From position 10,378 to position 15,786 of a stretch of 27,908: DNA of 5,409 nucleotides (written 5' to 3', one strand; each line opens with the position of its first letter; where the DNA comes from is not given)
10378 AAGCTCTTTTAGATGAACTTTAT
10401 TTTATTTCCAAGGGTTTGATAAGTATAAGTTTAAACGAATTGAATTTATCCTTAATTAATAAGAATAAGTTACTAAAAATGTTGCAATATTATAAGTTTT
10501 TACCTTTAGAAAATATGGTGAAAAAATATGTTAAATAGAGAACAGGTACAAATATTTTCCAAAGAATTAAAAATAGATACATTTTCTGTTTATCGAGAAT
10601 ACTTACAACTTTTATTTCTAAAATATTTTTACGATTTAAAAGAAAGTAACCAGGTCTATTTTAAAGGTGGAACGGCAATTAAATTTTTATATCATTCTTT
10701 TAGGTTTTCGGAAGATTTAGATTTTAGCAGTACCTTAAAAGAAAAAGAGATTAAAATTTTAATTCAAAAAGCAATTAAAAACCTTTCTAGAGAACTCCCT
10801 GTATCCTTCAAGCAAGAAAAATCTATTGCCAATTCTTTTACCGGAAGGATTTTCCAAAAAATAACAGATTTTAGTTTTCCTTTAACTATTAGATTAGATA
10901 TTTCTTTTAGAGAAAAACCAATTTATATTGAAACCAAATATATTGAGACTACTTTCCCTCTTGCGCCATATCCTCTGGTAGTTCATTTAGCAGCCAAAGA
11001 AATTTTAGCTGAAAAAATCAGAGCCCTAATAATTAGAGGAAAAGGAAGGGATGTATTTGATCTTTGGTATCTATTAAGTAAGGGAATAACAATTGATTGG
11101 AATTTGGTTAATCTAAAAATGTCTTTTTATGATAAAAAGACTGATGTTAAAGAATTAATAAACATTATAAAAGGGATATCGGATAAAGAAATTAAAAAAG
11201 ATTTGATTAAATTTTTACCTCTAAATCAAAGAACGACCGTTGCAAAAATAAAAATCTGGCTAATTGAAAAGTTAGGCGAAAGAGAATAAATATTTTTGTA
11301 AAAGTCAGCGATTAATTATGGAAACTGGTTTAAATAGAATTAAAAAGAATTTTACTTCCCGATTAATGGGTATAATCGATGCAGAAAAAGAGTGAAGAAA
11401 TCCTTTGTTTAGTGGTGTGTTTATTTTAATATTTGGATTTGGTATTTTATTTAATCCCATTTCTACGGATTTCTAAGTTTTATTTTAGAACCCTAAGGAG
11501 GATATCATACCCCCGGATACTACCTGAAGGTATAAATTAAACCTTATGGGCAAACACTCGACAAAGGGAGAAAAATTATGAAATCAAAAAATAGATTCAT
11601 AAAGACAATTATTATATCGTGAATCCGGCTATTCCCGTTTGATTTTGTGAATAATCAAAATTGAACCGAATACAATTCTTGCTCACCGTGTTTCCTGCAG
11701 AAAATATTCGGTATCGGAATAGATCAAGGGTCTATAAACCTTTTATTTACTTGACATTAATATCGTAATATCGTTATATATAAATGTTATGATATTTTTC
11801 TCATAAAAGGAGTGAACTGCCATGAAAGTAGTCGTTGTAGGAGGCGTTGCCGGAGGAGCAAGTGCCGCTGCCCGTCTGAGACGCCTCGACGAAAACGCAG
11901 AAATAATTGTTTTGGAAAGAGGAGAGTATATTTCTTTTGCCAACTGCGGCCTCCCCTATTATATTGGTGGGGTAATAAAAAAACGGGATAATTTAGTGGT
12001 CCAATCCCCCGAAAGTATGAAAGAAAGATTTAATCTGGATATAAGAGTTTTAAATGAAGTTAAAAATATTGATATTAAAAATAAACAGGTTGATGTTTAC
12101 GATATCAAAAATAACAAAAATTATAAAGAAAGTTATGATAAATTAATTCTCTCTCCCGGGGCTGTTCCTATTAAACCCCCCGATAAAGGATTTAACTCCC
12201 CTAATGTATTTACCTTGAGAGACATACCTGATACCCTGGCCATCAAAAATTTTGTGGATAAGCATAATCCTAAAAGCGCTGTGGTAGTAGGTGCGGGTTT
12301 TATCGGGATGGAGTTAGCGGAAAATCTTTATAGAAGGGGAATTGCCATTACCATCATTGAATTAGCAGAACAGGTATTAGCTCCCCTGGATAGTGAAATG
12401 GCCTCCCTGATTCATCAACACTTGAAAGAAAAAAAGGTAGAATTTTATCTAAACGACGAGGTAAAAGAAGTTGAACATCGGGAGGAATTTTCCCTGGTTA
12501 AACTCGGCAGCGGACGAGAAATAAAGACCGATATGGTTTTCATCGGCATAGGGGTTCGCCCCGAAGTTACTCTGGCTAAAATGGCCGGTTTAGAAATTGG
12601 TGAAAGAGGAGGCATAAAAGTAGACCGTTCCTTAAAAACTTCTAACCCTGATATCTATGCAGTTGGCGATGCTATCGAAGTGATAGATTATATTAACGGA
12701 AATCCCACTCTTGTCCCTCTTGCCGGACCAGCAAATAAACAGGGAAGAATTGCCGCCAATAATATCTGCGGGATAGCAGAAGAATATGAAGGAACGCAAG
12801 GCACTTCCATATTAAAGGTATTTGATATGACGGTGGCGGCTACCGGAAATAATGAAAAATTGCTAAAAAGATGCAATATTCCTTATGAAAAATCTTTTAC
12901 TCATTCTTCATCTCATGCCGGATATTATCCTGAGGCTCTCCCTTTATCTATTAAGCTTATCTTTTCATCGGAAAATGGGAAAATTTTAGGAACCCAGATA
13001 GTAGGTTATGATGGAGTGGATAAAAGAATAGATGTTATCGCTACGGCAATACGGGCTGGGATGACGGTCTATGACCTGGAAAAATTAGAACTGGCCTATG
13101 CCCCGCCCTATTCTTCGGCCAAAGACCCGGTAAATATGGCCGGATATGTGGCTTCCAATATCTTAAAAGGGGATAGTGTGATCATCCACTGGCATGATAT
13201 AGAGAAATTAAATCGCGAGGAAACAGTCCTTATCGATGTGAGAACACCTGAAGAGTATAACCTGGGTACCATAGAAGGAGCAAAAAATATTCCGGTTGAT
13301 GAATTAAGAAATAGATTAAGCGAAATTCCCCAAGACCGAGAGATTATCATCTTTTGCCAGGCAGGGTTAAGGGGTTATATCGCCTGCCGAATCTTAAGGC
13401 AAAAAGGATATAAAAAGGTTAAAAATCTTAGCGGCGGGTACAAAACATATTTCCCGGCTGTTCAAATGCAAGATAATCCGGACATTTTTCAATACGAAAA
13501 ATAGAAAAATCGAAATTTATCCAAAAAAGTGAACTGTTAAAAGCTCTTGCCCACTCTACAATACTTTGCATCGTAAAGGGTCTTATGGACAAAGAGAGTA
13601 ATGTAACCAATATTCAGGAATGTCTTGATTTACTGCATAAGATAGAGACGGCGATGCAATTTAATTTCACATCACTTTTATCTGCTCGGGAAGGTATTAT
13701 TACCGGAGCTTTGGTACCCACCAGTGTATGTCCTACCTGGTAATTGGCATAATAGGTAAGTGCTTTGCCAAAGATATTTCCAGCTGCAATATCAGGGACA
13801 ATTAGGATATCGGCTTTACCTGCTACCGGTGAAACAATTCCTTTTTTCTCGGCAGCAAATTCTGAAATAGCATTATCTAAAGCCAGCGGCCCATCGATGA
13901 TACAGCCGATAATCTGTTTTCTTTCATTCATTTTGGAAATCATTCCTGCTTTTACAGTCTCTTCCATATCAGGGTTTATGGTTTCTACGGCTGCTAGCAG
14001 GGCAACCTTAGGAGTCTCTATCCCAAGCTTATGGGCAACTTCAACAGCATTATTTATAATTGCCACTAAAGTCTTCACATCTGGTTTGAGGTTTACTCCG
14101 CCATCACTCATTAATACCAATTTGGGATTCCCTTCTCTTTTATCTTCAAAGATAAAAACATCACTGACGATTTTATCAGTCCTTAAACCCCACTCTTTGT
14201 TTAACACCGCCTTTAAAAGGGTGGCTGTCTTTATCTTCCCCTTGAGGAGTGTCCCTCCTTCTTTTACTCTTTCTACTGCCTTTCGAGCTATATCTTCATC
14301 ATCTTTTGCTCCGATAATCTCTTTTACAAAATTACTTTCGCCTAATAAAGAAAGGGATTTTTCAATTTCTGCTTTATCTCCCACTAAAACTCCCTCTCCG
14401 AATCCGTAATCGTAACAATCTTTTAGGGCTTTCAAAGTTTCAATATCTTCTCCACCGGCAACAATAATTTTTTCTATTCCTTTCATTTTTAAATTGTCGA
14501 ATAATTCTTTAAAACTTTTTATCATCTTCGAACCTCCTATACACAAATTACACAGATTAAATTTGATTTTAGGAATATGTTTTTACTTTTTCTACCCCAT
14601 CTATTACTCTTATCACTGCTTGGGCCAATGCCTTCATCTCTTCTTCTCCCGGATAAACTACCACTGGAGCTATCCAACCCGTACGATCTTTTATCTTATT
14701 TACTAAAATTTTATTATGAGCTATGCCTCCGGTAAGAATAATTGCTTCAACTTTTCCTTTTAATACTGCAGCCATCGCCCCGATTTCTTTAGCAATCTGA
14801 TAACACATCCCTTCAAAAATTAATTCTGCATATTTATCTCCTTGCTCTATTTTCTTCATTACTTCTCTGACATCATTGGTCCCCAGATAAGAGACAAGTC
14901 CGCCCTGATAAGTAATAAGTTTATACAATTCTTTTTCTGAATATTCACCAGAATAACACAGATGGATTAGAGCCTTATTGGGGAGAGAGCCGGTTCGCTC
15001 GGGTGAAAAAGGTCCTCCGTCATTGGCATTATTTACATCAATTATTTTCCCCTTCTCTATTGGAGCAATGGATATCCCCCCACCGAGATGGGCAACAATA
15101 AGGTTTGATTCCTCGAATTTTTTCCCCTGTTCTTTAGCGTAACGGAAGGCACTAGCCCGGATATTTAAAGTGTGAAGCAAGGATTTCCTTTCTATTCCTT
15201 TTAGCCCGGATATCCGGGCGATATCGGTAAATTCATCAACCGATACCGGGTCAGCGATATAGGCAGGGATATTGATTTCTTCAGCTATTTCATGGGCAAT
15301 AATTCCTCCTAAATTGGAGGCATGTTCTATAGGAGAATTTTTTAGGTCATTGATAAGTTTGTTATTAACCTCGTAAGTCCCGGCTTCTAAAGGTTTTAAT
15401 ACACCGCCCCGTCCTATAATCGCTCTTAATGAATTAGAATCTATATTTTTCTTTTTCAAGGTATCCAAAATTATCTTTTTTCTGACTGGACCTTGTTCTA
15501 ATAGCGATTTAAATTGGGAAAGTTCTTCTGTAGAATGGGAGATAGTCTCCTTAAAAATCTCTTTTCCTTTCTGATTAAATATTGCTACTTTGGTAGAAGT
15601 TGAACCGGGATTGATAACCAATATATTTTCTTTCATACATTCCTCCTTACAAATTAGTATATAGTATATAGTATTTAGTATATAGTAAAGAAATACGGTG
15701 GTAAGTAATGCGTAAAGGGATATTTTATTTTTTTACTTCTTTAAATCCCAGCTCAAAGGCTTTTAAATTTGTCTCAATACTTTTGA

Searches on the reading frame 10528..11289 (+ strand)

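Call 14: search_protein_families(library=pfam, proteins=[window:10528-11289:+], max_evalue=0.001)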
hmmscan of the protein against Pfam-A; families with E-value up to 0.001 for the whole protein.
window:10528-11289:+ (253 aa): 1 family
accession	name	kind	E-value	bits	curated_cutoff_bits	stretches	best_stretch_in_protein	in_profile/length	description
PF08843.17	AbiEii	-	1.5e-27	97.5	22.5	1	34-226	6-216/238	Nucleotidyl transferase AbiEii toxin, Type IV TA system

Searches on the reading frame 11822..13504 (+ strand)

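Call 14: search_protein_families(library=pfam, proteins=[window:11822-13504:+], max_evalue=0.001)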
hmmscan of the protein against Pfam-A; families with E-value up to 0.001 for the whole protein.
window:11822-13504:+ (560 aa): 9 families
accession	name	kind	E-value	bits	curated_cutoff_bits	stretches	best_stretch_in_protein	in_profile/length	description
PF07992.20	Pyr_redox_2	-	3.5e-61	207.6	26.1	1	1-298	1-284/291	Pyridine nucleotide-disulphide oxidoreductase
PF00581.25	Rhodanese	-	4.5e-19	69.2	22.2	1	462-542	8-98/102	Rhodanese-like domain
PF00070.33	Pyr_redox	-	1.4e-17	64.4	22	1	153-224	2-75/82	Pyridine nucleotide-disulphide oxidoreductase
PF02852.28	Pyr_redox_dim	-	4.9e-14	52.9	25.3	1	331-433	4-105/110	Pyridine nucleotide-disulphide oxidoreductase, dimerisation domain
PF13738.12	Pyr_redox_3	-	2.3e-12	47.2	30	1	66-282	90-305/305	Pyridine nucleotide-disulphide oxidoreductase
PF01266.30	DAO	-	1.3e-05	25.4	27.9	0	153-180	2-29/353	FAD dependent oxidoreductase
PF13450.12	NAD_binding_8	-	2.2e-05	25.1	21.9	0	5-38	1-32/68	NAD(P)-binding Rossmann-like domain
PF02737.24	3HCDH_N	-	0.00028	21.3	22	1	154-217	3-63/180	3-hydroxyacyl-CoA dehydrogenase, NAD binding domain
PF05834.18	Lycopene_cycl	-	0.00029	20.5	23.4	0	154-188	3-39/380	Lycopene cyclase protein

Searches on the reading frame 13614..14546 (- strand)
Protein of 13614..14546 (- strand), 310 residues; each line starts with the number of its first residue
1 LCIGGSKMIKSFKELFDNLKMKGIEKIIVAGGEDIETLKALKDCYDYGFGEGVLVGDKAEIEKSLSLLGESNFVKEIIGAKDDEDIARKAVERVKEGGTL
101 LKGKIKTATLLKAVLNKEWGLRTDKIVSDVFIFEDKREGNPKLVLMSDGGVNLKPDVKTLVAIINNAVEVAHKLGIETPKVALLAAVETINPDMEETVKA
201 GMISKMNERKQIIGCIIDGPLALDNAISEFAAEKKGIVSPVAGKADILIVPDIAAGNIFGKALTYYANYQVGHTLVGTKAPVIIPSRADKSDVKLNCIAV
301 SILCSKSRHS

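Call 14: search_protein_families(library=pfam, proteins=[window:13614-14546:-], max_evalue=0.001)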
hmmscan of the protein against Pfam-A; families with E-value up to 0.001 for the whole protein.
window:13614-14546:- (310 aa): 1 family
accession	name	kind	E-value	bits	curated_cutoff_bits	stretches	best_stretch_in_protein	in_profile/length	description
PF01515.24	PTA_PTB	-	2.6e-48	165.5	24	2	86-301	104-318/319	Phosphate acetyl/butaryl transferase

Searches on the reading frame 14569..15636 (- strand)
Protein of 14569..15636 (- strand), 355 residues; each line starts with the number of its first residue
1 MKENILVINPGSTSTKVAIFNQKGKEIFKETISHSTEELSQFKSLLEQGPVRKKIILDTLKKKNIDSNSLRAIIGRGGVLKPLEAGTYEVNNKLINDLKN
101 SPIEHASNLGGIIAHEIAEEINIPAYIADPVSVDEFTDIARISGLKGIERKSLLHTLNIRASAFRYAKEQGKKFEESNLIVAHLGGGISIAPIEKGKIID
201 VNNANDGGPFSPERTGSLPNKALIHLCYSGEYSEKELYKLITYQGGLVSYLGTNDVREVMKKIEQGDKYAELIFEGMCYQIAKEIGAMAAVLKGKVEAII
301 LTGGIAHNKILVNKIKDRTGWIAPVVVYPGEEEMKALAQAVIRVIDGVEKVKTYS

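Call 14: search_protein_families(library=pfam, proteins=[window:14569-15636:-], max_evalue=0.001)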
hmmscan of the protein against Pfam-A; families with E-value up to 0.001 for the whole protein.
window:14569-15636:- (355 aa): 4 families
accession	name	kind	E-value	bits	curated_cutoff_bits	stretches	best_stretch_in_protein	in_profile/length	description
PF00871.23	Acetate_kinase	-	1.7e-22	80.1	22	1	166-313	189-340/392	Acetokinase family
PF01869.26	BcrAD_BadFG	-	8.7e-09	35.7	31.5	1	258-317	183-242/271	BadF/BadG/BcrA/BcrD ATPase family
PF00480.26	ROK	-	4.1e-05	23.7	22.9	1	171-318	117-257/294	ROK family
PF02782.22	FGGY_C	-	0.00049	20.4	27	0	272-333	126-184/198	FGGY family of carbohydrate kinases, C-terminal domain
